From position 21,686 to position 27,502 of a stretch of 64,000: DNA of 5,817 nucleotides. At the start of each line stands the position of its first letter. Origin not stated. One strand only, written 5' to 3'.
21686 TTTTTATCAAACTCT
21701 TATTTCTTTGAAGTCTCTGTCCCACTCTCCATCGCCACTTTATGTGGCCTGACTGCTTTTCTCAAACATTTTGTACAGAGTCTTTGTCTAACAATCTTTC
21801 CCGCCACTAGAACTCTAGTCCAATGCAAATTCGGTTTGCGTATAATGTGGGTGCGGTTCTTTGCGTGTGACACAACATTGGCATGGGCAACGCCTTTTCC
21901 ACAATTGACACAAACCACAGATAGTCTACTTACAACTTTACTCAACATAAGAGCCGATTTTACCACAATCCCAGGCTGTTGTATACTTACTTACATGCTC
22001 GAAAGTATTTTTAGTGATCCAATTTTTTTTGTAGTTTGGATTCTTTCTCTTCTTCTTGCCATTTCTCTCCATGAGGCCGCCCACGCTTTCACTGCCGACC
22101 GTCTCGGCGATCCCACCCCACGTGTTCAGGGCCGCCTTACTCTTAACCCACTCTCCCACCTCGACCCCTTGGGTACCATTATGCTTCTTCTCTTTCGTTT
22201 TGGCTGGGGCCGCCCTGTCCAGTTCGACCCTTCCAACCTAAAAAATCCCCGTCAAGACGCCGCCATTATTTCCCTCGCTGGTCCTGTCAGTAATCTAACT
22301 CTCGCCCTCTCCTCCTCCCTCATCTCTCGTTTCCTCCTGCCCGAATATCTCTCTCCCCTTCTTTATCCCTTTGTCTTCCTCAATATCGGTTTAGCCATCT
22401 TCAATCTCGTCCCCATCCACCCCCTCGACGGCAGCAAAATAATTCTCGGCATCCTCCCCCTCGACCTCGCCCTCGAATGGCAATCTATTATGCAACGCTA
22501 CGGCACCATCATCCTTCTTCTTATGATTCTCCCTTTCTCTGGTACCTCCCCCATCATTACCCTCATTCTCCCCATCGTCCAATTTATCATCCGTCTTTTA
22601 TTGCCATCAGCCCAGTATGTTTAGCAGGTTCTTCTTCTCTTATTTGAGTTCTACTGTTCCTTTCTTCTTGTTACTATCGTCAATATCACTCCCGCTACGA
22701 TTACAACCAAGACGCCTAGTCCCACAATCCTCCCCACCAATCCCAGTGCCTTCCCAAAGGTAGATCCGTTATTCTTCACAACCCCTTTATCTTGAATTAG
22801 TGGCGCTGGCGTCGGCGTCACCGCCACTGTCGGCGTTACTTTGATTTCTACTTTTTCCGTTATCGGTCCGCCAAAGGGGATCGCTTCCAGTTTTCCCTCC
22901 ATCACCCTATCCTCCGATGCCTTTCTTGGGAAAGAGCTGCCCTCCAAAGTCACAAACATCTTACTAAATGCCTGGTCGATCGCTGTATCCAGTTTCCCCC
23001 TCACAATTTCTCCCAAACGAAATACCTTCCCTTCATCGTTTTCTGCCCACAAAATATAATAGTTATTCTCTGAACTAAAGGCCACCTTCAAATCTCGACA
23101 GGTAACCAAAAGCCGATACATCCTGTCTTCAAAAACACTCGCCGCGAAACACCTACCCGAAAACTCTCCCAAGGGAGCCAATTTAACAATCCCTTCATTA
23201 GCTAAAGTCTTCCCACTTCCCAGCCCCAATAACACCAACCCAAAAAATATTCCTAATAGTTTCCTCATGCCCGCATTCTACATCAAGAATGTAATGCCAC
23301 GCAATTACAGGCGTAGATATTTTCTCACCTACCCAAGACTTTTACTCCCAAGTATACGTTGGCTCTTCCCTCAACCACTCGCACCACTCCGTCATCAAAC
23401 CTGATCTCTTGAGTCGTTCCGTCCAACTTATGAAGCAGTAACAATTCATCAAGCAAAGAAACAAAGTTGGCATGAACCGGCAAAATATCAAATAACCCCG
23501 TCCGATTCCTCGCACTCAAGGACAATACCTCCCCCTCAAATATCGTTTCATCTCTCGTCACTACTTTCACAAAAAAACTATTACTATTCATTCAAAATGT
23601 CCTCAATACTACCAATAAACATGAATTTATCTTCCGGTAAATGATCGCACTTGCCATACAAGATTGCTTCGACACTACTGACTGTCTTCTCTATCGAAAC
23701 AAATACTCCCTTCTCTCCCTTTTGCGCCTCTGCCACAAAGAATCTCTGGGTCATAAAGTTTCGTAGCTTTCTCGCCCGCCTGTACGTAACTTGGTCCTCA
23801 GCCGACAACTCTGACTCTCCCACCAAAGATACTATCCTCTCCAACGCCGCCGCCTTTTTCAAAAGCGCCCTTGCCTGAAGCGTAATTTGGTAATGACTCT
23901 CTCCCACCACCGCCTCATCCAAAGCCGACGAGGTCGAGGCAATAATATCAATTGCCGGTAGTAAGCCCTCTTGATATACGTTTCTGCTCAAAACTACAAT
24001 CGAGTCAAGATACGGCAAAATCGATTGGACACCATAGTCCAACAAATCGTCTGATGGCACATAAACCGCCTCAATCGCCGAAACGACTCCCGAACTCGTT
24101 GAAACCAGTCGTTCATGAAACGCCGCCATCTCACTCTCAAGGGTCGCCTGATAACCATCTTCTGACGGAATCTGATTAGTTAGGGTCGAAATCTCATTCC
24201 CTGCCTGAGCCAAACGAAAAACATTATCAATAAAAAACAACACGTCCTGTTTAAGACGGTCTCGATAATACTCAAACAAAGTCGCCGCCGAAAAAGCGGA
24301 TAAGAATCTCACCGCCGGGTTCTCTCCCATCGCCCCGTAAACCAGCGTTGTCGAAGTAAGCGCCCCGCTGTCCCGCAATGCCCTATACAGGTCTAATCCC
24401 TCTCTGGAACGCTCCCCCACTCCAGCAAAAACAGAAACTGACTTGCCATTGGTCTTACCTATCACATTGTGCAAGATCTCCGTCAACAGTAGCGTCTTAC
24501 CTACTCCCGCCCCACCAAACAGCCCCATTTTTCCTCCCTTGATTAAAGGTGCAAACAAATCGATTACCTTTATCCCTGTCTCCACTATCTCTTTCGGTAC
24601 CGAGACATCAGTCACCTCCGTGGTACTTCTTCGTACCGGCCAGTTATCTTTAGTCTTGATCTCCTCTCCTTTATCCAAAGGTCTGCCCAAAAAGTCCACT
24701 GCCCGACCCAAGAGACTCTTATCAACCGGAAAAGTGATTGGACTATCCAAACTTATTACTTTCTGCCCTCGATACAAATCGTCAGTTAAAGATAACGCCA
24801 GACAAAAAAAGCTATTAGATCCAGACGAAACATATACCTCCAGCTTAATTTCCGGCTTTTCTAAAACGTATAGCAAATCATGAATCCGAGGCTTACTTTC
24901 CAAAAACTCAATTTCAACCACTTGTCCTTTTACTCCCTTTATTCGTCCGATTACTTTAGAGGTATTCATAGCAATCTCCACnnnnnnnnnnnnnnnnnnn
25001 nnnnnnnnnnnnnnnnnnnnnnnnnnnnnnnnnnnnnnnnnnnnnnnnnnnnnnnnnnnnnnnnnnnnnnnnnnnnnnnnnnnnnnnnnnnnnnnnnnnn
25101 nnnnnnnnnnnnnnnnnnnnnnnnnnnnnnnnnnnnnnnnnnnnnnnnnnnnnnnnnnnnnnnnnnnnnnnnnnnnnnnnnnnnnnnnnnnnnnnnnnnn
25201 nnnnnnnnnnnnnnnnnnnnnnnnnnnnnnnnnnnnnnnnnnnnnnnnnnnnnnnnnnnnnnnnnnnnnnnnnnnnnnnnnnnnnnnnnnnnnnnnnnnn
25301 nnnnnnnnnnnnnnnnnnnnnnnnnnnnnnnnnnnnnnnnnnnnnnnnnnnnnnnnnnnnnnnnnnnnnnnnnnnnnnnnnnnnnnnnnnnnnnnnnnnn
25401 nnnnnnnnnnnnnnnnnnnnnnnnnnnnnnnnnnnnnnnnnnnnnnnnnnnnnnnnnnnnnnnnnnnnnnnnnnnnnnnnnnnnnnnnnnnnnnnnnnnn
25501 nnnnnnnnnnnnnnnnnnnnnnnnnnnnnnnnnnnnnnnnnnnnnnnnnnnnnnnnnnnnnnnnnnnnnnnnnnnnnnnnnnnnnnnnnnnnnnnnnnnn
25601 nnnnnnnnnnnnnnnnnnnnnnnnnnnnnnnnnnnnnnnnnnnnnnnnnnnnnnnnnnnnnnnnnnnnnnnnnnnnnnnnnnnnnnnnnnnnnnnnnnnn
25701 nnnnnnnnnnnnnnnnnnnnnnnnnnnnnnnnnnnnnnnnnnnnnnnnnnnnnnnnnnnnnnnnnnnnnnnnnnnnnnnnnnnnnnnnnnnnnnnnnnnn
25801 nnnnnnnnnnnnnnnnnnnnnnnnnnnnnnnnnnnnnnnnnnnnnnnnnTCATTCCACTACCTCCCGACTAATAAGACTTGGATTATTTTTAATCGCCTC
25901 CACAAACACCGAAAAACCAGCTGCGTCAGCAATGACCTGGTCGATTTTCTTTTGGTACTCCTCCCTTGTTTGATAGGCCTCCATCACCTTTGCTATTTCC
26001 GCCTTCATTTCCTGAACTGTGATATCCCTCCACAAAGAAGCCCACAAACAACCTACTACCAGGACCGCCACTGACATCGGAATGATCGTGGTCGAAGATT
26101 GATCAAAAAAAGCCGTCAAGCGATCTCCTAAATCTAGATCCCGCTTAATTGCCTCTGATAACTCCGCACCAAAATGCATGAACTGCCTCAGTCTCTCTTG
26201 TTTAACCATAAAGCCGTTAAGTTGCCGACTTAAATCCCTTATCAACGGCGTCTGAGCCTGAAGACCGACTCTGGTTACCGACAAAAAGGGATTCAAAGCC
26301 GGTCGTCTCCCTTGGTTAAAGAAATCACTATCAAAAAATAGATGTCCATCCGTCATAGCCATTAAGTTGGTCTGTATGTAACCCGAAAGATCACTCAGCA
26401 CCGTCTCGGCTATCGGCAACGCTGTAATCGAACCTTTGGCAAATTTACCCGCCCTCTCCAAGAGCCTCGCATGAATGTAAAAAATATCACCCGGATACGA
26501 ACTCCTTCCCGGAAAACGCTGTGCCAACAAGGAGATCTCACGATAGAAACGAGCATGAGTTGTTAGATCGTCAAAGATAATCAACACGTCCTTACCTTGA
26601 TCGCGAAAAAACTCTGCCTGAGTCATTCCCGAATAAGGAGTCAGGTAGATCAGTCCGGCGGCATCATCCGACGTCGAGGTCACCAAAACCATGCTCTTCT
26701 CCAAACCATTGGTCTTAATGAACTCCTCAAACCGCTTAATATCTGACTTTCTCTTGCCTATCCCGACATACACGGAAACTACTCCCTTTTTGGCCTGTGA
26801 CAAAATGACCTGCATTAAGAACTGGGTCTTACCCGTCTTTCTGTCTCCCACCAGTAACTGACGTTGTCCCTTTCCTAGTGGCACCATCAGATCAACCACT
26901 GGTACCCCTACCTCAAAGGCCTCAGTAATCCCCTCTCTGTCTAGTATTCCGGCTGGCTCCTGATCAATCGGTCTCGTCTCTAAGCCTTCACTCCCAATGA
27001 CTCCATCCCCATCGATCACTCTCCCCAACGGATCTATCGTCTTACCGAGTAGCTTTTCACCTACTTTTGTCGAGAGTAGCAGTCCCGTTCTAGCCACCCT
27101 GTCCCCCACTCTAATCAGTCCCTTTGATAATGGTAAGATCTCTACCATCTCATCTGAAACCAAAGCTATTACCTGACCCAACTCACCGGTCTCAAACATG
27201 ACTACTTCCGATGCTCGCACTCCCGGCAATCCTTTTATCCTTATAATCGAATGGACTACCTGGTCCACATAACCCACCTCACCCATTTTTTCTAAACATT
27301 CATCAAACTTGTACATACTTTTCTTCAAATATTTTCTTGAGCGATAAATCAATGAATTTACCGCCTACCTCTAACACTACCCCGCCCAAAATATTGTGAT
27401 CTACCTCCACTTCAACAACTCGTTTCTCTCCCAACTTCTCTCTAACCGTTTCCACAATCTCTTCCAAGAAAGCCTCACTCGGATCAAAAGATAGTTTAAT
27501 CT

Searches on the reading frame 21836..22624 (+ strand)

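Call 49: search_protein_families(library=pfam, proteins=[window:21836-22624:+], max_evalue=0.01)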
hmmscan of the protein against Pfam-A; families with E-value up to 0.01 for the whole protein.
window:21836-22624:+ (262 aa): 1 family
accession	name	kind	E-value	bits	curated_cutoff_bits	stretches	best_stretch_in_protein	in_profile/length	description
PF02163.28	Peptidase_M50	-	1.3e-12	48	27.2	2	173-229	160-220/221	Peptidase family M50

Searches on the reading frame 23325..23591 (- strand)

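Call 49: search_protein_families(library=pfam, proteins=[window:23325-23591:-], max_evalue=0.01)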
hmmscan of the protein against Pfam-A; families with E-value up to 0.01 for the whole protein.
window:23325-23591:- (88 aa): 1 family
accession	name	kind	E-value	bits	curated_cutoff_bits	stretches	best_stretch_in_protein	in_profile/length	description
PF02823.21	ATP-synt_DE_N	-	7.1e-10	39.2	27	1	7-79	2-75/80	ATP synthase, Delta/Epsilon chain, beta-sandwich domain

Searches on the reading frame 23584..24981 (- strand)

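Call 49: search_protein_families(library=pfam, proteins=[window:23584-24981:-], max_evalue=0.01)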
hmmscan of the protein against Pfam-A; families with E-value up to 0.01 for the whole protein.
window:23584-24981:- (465 aa): 4 families
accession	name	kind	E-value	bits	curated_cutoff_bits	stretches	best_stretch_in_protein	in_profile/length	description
PF00006.31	ATP-synt_ab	-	2.4e-57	194.5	29.5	1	136-351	1-213/213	ATP synthase alpha/beta family, nucleotide-binding domain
PF22919.1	ATP-synt_VA_C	-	1.3e-12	48.1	24.7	1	355-418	4-68/101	C-terminal domain of V and A type ATP synthase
PF06745.19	ATPase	-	0.001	18.9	26.6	0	409-437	34-63/231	KaiC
PF02874.29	ATP-synt_ab_N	-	0.0019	19.1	20.9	1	15-77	2-67/69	ATP synthase alpha/beta family, beta-barrel domain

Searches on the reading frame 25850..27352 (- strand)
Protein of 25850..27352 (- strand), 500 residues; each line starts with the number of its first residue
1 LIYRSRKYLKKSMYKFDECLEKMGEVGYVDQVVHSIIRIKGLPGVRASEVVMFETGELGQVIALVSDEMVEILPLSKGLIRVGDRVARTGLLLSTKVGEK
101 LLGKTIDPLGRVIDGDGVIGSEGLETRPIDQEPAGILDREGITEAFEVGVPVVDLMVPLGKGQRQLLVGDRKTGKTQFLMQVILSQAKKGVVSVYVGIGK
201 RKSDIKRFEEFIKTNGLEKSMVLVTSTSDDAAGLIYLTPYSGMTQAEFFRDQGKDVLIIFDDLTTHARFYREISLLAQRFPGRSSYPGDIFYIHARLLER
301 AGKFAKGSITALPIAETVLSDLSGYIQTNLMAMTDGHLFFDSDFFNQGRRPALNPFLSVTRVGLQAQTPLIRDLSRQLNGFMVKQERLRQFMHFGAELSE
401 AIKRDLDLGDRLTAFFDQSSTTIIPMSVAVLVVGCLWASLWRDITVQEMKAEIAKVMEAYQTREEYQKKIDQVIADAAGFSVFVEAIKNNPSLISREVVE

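Call 50: search_protein_families(library=pfam, proteins=[window:25850-27352:-], max_evalue=0.01)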
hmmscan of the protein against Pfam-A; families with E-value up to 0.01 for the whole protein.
window:25850-27352:- (500 aa): 4 families
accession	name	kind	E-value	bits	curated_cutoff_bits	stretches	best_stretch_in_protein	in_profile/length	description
PF00006.31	ATP-synt_ab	-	2e-66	224.1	29.5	1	149-359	1-212/213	ATP synthase alpha/beta family, nucleotide-binding domain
PF00306.32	ATP-synt_ab_C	-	8.3e-08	33.1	27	1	367-471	1-106/126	ATP synthase alpha/beta chain, C terminal domain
PF01637.24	ATPase_2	-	0.0027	18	33.2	1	164-266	22-122/225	ATPase domain predominantly from Archaea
PF06745.19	ATPase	-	0.0047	16.8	26.6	1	161-207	18-65/231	KaiC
